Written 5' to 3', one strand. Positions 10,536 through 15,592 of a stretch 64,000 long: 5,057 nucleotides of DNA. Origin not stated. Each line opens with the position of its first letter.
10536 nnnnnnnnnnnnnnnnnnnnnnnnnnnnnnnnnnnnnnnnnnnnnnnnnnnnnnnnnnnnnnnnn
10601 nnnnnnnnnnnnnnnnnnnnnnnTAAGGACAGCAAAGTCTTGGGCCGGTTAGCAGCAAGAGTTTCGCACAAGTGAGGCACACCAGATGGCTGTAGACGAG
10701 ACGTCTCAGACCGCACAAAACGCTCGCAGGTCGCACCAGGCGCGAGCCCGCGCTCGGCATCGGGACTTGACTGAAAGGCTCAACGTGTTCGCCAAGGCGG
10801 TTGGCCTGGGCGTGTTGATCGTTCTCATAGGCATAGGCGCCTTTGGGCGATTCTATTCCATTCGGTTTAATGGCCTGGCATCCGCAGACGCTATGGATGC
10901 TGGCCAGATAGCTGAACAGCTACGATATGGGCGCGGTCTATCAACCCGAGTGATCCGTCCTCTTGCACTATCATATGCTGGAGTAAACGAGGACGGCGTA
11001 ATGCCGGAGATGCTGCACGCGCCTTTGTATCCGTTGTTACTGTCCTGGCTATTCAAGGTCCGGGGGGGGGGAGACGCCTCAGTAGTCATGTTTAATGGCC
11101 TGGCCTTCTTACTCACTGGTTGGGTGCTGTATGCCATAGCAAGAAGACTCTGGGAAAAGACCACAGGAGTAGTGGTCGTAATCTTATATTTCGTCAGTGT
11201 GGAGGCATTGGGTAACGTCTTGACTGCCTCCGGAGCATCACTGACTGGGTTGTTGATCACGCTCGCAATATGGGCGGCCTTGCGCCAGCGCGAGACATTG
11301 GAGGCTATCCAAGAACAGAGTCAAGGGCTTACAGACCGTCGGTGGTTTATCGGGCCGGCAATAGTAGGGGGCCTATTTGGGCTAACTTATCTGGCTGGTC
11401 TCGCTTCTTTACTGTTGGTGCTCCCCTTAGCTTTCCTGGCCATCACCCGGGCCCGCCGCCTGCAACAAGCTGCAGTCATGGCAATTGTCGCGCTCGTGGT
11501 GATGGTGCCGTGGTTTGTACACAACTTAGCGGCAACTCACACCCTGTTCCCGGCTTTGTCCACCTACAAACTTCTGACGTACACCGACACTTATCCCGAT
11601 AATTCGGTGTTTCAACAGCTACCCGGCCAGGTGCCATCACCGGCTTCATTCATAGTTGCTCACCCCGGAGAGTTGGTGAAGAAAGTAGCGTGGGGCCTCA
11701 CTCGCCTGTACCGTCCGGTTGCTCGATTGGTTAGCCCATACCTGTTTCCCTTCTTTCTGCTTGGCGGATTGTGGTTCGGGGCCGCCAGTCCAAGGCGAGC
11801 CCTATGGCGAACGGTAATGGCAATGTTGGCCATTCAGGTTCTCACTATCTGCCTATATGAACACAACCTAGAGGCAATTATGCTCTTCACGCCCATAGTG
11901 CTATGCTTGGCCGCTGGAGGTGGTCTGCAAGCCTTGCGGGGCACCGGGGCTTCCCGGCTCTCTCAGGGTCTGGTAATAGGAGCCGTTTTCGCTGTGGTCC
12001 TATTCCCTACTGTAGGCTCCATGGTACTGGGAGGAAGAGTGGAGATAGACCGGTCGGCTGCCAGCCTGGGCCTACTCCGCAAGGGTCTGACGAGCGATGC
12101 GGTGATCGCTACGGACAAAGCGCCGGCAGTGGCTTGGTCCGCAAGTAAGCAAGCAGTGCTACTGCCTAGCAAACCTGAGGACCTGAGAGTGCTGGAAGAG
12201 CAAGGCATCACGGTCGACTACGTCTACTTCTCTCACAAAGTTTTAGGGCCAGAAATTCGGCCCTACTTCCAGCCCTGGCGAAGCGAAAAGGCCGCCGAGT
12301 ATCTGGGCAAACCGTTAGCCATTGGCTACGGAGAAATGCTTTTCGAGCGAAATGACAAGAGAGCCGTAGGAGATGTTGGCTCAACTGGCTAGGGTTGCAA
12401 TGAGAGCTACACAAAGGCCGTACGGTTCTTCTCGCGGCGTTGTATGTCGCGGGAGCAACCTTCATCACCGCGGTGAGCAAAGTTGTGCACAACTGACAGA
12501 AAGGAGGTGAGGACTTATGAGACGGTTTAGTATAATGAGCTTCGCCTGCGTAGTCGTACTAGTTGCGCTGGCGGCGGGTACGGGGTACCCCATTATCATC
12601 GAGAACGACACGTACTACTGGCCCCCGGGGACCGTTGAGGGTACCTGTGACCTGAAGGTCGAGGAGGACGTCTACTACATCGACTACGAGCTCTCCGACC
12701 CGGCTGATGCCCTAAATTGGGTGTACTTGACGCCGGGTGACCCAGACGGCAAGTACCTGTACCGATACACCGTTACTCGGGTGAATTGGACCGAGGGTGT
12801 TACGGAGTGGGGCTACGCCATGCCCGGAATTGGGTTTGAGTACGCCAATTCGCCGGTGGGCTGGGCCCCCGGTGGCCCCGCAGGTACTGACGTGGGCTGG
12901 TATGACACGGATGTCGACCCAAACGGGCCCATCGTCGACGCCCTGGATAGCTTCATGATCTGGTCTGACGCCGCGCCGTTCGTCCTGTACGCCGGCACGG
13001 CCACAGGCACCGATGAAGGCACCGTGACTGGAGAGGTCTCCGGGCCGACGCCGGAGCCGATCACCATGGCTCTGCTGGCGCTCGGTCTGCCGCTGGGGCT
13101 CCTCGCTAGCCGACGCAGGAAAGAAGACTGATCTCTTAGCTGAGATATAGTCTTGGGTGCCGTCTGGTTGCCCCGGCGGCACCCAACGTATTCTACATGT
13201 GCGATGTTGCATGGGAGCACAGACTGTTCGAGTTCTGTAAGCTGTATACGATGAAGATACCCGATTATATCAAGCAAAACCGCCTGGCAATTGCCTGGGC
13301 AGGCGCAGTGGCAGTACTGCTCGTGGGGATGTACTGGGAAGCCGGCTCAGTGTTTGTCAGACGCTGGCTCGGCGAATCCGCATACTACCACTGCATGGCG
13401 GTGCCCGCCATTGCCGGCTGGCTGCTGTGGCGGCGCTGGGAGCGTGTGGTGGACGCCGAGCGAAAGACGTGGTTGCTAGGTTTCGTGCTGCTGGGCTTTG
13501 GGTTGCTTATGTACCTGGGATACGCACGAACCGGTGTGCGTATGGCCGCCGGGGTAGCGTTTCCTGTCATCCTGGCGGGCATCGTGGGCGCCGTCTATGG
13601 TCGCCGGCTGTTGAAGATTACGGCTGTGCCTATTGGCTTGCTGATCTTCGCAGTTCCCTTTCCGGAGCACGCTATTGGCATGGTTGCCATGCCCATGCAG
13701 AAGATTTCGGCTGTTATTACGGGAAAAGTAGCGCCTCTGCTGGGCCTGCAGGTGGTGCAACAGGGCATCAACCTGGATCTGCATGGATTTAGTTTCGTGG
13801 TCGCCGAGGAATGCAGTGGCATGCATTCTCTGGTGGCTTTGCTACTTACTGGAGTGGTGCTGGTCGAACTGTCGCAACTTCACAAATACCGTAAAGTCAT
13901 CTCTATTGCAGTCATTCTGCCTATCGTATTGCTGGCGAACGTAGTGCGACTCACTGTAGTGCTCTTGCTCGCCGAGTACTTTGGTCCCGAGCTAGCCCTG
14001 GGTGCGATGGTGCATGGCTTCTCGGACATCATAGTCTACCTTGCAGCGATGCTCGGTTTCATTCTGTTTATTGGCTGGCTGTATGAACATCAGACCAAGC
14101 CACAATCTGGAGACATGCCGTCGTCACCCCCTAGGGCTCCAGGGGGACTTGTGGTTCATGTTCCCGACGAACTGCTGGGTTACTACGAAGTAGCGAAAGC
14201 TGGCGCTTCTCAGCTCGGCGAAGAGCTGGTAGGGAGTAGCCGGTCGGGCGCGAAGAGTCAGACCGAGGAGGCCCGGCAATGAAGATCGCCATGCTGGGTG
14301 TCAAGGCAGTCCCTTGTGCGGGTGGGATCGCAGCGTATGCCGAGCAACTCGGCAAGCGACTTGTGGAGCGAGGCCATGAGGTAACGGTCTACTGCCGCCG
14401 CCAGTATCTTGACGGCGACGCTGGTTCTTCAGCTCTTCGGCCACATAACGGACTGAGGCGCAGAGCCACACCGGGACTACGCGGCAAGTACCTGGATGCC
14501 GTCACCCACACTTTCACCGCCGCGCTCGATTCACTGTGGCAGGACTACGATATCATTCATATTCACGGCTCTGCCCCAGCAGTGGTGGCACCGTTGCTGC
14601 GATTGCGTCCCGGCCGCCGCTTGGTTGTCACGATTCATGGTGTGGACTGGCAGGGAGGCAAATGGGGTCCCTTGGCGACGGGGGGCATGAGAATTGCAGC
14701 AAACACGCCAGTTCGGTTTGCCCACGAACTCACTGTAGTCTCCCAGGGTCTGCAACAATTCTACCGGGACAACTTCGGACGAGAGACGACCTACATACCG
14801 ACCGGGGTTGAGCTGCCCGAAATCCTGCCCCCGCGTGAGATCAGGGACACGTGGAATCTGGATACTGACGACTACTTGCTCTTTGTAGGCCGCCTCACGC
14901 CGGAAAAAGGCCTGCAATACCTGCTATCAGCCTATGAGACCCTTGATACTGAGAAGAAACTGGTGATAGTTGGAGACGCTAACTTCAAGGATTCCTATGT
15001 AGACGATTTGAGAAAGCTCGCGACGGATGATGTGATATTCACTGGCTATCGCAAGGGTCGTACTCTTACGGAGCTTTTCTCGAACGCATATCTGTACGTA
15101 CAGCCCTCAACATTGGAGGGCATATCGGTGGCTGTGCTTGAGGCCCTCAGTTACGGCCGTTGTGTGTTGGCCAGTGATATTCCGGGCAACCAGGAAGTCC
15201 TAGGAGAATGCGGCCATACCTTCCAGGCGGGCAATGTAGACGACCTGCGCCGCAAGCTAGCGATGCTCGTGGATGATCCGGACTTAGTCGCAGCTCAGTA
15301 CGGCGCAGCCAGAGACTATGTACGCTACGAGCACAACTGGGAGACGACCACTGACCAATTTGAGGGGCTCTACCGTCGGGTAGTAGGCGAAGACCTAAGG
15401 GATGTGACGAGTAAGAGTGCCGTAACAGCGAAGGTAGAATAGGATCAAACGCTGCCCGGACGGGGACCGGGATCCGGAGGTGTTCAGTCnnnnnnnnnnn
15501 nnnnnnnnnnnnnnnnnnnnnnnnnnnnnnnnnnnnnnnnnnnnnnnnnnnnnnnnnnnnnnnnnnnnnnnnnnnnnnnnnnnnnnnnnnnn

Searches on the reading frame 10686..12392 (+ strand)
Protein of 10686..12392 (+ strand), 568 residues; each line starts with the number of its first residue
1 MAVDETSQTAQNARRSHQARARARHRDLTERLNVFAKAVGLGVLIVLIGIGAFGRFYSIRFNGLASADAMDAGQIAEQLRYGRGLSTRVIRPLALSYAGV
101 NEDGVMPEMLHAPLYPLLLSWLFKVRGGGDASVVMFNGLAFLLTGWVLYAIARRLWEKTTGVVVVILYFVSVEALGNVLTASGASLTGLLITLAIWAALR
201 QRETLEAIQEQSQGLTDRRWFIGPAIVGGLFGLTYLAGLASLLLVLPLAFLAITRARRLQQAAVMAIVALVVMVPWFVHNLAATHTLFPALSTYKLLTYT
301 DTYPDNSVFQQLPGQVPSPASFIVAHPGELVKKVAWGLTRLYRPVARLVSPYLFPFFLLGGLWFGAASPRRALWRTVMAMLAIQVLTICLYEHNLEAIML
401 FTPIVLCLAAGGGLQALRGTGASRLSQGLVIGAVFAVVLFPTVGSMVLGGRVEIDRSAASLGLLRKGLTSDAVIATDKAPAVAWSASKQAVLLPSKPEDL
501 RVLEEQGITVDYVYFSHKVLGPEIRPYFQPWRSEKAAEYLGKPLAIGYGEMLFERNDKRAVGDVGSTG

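Call 4: search_protein_families(library=pfam, proteins=[window:10686-12392:+], max_evalue=0.01)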
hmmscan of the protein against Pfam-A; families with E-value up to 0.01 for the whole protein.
window:10686-12392:+ (568 aa): 1 family
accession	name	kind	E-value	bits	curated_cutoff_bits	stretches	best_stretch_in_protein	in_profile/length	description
PF13231.12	PMT_2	-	1.6e-06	28.8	26.1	1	111-277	2-158/160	Dolichyl-phosphate-mannose-protein mannosyltransferase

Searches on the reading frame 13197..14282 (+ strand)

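Call 15: search_protein_families(library=pfam, proteins=[window:13197-14282:+], max_evalue=0.001)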
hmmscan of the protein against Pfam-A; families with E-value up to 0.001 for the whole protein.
window:13197-14282:+ (361 aa): 1 family
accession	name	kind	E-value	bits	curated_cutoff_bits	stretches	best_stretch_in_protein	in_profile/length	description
PF09721.15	Exosortase_EpsH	-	1.3e-49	169.3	25.7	1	40-294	2-253/254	Transmembrane exosortase (Exosortase_EpsH)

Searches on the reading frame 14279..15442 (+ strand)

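Call 15: search_protein_families(library=pfam, proteins=[window:14279-15442:+], max_evalue=0.001)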
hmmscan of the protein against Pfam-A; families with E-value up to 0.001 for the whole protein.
window:14279-15442:+ (387 aa): 7 families
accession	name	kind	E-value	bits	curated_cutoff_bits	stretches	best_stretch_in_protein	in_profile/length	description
PF00534.26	Glycos_transf_1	-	3.4e-27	95.5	26.4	1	187-341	4-166/172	Glycosyl transferases group 1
PF13692.12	Glyco_trans_1_4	-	5.6e-26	91.9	27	1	199-333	3-142/142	Glycosyl transferases group 1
PF13439.12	Glyco_transf_4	-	1.9e-21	77.3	28.5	1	15-179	2-168/170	Glycosyltransferase Family 4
PF13579.12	Glyco_trans_4_4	-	2.7e-19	70.5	29.7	1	15-174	1-156/158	Glycosyl transferase 4-like domain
PF13524.12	Glyco_trans_1_2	-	5e-07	30.2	25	1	225-362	14-143/144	Glycosyl transferase-like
PF08323.17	Glyco_transf_5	-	2.1e-05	24.8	22.7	0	81-126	117-172/239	Starch synthase catalytic domain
PF20706.3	GT4-conflict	-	0.00025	20.6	26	0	196-311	196-323/385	Family 4 Glycosyltransferase in conflict systems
